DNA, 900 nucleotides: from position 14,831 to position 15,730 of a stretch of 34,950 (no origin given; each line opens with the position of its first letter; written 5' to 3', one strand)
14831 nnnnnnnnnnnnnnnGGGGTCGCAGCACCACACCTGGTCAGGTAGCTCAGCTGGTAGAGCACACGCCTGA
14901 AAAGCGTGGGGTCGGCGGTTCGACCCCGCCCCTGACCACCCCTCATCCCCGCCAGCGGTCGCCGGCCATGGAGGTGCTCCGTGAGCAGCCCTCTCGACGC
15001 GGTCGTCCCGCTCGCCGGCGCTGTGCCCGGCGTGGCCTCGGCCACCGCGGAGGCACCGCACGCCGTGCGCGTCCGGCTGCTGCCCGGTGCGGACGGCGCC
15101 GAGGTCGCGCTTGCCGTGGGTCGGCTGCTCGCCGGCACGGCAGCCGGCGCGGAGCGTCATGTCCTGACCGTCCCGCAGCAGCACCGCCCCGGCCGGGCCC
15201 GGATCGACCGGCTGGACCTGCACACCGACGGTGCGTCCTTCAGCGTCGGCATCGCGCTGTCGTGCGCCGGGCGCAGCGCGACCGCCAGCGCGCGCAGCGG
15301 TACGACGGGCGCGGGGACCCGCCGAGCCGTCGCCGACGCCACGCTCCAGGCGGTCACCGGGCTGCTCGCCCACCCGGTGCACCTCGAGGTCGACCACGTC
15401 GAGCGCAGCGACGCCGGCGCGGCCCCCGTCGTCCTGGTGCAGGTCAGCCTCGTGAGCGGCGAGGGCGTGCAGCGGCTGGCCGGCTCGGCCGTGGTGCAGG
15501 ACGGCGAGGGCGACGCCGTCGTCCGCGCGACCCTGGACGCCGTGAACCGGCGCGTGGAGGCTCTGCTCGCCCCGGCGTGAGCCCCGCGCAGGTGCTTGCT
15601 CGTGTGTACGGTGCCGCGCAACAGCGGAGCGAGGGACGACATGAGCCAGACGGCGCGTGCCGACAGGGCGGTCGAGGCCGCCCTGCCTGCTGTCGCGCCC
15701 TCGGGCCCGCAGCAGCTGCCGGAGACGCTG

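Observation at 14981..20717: Compact signalling cluster between the tRNA Glu-Asp-Phe cluster and bldC, bracketed by two paralogous unknown proteins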

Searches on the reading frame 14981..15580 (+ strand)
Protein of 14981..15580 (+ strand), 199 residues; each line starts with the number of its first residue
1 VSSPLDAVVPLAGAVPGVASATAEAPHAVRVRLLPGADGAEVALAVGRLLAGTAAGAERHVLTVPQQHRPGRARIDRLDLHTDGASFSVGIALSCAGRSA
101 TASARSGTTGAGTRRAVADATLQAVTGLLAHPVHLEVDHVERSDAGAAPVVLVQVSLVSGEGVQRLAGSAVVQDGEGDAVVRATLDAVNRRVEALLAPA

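Call 4: search_protein_families(library=pfam, proteins=[window:14981-15580:+], max_evalue=0.01)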
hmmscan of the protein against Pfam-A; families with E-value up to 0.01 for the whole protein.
window:14981-15580:+ (199 aa): 0 families

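Call 6: search_protein_families(library=ncbifam, proteins=[window:14981-15580:+], max_evalue=0.01)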
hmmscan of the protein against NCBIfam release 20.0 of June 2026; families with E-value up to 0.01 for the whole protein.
window:14981-15580:+ (199 aa): 0 families

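Call 37: find_homologous_proteins(query=window:14981-15580:+, max_evalue=0.001)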
Query window:14981-15580:+ (199 aa): 95 proteins with E <= 0.001 among 8000 candidates.
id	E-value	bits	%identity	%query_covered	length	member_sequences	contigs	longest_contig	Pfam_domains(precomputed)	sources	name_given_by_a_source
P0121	1.5e-112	392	100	100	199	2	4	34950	-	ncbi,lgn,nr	ncbi:MAG: hypothetical protein JWM62_723 [Frankiales bacterium]|nr:hypothetical protein [Frankiales 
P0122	1.4e-71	258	71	98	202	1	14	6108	-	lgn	-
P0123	2.0e-70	254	70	98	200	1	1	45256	-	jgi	jgi:hypothetical protein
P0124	2.5e-58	215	63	100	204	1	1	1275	-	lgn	-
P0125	1.3e-56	209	64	98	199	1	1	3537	-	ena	-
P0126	9.0e-52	194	58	85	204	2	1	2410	-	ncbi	-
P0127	3.4e-48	182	56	83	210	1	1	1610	-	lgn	-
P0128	1.6e-46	176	57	88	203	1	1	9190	-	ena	-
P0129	5.9e-46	175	55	98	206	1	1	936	-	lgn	-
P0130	7.0e-46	174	57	86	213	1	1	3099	-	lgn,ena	-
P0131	2.0e-45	173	57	98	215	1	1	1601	-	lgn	-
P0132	3.4e-44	169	52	98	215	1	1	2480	-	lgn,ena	-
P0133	2.9e-43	166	52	98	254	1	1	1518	-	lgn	-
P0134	2.4e-26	111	44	99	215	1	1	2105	-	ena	-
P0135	2.9e-22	97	42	92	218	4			-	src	-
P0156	2.9e-18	84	39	92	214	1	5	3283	PF08502.16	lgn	-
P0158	4.0e-18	84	39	91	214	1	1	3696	PF08502.16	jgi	jgi:hypothetical protein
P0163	2.2e-17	82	40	92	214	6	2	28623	-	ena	-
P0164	2.9e-17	81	41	78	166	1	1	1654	PF08502.16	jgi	jgi:hypothetical protein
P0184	2.1e-9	56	36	64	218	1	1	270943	-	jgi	jgi:hypothetical protein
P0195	2.7e-8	52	34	70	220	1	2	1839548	-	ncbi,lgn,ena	-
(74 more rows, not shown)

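Call 38: find_encoding_contigs(protein=P0163, flank=8000, max_places=2)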
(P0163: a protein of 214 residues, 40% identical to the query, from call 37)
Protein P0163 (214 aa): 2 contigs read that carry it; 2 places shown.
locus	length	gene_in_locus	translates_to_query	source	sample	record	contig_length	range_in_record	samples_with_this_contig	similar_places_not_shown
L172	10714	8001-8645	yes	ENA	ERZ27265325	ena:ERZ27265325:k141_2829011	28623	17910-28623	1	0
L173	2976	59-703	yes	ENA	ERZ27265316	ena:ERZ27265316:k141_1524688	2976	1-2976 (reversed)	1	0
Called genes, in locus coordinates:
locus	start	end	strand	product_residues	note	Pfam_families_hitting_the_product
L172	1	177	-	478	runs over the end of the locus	PF00270:DEAD, PF00271:Helicase_C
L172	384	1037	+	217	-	PF13794:Ferritin_fold-like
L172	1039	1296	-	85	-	-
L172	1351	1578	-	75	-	PF11305:DUF3107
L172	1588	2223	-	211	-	PF00440:TetR_N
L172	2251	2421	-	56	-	-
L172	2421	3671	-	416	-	PF01134:GIDA (faint), PF05834:Lycopene_cycl (faint), PF07992:Pyr_redox_2, PF12831:FAD_oxidored (faint), PF13241:NAD_binding_7 (faint), PF00070:Pyr_redox, PF02852:Pyr_redox_dim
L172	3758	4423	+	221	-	PF00702:Hydrolase, PF12710:HAD, PF13419:HAD_2, PF13242:Hydrolase_like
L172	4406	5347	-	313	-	PF21686:LigD_Prim-Pol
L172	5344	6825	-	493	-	PF13298:LigD_N, PF01068:DNA_ligase_A_M, PF09414:RNA_ligase (weak), PF04679:DNA_ligase_A_C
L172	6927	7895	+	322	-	PF02735:Ku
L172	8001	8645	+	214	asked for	-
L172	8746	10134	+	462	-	PF04513:Baculo_PEP_C (faint)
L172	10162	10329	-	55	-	PF05532:CsbD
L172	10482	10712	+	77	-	?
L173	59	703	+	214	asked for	-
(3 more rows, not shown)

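Call 39: find_encoding_contigs(protein=P0184, flank=8000, max_places=1)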
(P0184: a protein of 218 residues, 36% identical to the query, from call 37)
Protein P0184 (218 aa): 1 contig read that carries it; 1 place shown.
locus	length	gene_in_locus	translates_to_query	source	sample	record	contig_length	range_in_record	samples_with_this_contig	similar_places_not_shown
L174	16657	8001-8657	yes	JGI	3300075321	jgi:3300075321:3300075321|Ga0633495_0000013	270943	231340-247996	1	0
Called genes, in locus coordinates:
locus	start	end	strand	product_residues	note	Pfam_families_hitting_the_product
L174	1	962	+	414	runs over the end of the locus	PF01008:IF-2B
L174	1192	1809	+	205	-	PF00156:Pribosyltran (weak)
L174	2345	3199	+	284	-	PF00497:SBP_bac_3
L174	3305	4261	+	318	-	PF00497:SBP_bac_3, PF10613:Lig_chan-Glu_bd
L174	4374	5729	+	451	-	PF00528:BPD_transp_1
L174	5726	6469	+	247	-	PF02463:SMC_N, PF13476:AAA_23 (faint), PF00005:ABC_tran, PF13304:AAA_21 (weak)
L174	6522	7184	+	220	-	-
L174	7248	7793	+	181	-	PF02482:Ribosomal_S30AE, PF16321:Ribosom_S30AE_C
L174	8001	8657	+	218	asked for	-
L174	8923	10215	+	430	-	PF13487:HD_5, PF01966:HD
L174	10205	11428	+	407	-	-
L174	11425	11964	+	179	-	PF17248:DUF5317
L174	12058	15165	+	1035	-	PF13191:AAA_16 (weak), PF03704:BTAD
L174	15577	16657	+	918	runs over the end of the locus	PF07517:SecA_DEAD, PF01043:SecA_PP_bind, PF21090:P-loop_SecA, PF07516:SecA_SW, PF02810:SEC-C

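Call 40: find_encoding_contigs(protein=P0195, flank=8000, max_places=1)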
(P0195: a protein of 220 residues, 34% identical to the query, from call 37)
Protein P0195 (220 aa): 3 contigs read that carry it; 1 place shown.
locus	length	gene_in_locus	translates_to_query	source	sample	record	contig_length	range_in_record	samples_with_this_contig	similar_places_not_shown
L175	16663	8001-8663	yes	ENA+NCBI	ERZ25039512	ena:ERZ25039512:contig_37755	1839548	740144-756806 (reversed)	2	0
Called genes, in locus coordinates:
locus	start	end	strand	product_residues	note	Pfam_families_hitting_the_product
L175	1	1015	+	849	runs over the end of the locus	PF00670:AdoHcyase_NAD, PF01008:IF-2B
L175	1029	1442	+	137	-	PF03547:Mem_trans (weak)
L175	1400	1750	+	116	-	PF03547:Mem_trans (weak)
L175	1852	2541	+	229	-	-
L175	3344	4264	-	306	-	-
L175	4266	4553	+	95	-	PF00497:SBP_bac_3, PF10613:Lig_chan-Glu_bd (weak)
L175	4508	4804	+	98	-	-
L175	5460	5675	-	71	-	-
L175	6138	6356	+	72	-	-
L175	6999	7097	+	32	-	-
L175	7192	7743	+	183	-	PF02482:Ribosomal_S30AE, PF16321:Ribosom_S30AE_C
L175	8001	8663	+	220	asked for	-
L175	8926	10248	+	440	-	PF13487:HD_5, PF01966:HD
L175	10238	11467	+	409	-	-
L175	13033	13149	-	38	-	-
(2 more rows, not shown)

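Call 44: find_homologous_proteins(query=P0184, max_evalue=0.001)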
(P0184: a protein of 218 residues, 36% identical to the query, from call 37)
Query P0184 (218 aa): 643 proteins with E <= 0.001 among 2152 candidates; the best 120 are listed.
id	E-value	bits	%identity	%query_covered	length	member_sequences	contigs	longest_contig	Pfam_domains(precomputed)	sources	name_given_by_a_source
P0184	4.4e-131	452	100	100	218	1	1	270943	-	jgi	jgi:hypothetical protein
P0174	3.1e-125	433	96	100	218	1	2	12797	-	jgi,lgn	jgi:hypothetical protein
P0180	2.2e-124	431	95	100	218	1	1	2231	-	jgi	jgi:hypothetical protein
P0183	1.1e-121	422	93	100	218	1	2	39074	-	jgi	jgi:hypothetical protein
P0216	1.5e-115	402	89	100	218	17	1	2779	-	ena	-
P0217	1.9e-114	398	87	100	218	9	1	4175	-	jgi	jgi:hypothetical protein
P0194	4.0e-114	397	86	100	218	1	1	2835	-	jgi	jgi:hypothetical protein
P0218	2.0e-113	395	87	100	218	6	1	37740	-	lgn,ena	-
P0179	3.2e-113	394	86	100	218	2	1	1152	-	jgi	jgi:hypothetical protein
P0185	8.0e-113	393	86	100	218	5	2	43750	-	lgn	-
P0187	1.0e-111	389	86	100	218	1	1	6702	-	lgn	-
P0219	2.2e-111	388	85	100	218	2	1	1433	-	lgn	-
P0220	2.9e-111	388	84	100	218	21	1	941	-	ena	-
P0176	6.2e-110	383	85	100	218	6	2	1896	-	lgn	-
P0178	6.3e-110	383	84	100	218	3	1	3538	-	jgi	jgi:hypothetical protein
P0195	6.8e-94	331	74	100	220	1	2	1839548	-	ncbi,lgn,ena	-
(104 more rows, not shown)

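Call 56: find_encoding_contigs(protein=P0128, flank=10000, max_places=1)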
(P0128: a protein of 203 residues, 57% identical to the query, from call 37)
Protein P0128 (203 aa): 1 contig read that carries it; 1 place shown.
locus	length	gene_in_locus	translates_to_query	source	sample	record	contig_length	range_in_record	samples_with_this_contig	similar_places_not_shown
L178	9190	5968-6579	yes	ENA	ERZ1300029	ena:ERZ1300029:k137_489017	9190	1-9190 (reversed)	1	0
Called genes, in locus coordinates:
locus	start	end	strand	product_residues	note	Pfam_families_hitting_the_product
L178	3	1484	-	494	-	?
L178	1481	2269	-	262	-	PF00392:GntR, PF07702:UTRA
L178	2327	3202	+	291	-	PF20434:BD-FAE (weak), PF07859:Abhydrolase_3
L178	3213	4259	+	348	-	PF01073:3Beta_HSD, PF01370:Epimerase, PF05368:NmrA (weak), PF13460:NAD_binding_10, PF16363:GDP_Man_Dehyd, PF07993:NAD_binding_4 (weak), PF01370:Epimerase, PF16363:GDP_Man_Dehyd, +2 more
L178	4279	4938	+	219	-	PF00535:Glycos_transf_2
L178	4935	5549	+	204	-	PF09837:DUF2064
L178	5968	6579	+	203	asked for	-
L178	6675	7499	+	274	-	PF00990:GGDEF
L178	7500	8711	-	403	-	PF00563:EAL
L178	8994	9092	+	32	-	-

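Call 78: predict_structure(alignment_id=A3)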
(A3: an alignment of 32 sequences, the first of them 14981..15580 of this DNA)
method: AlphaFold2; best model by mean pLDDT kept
length: 199 residues; sequences in the alignment: 32
mean_pLDDT: 86.6   pTM: 0.64
mean pLDDT of the five models: 86.6, 86.3, 85.0, 83.9, 82.8
residues with pLDDT >= 90: 123; 70-90: 52; 50-70: 10; < 50: 14
segments of 3 or more residues with pLDDT < 50: 55-68
pLDDT, mean of each block of 10 residues (from residue 1): 76 91 85 92 85 51 44 89 94 93 96 97 94 94 95 96 95 94 94 74
secondary structure, 60 per line:
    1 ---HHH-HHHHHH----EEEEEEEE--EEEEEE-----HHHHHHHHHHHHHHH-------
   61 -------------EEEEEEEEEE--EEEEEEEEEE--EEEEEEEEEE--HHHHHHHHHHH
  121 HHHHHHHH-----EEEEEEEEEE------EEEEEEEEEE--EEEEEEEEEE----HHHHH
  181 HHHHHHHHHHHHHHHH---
elements in order: H8-13 E18-25 E28-33 H39-53 E74-83 E86-95 E98-107 H110-128 E134-143 E150-159 E162-171 H176-196
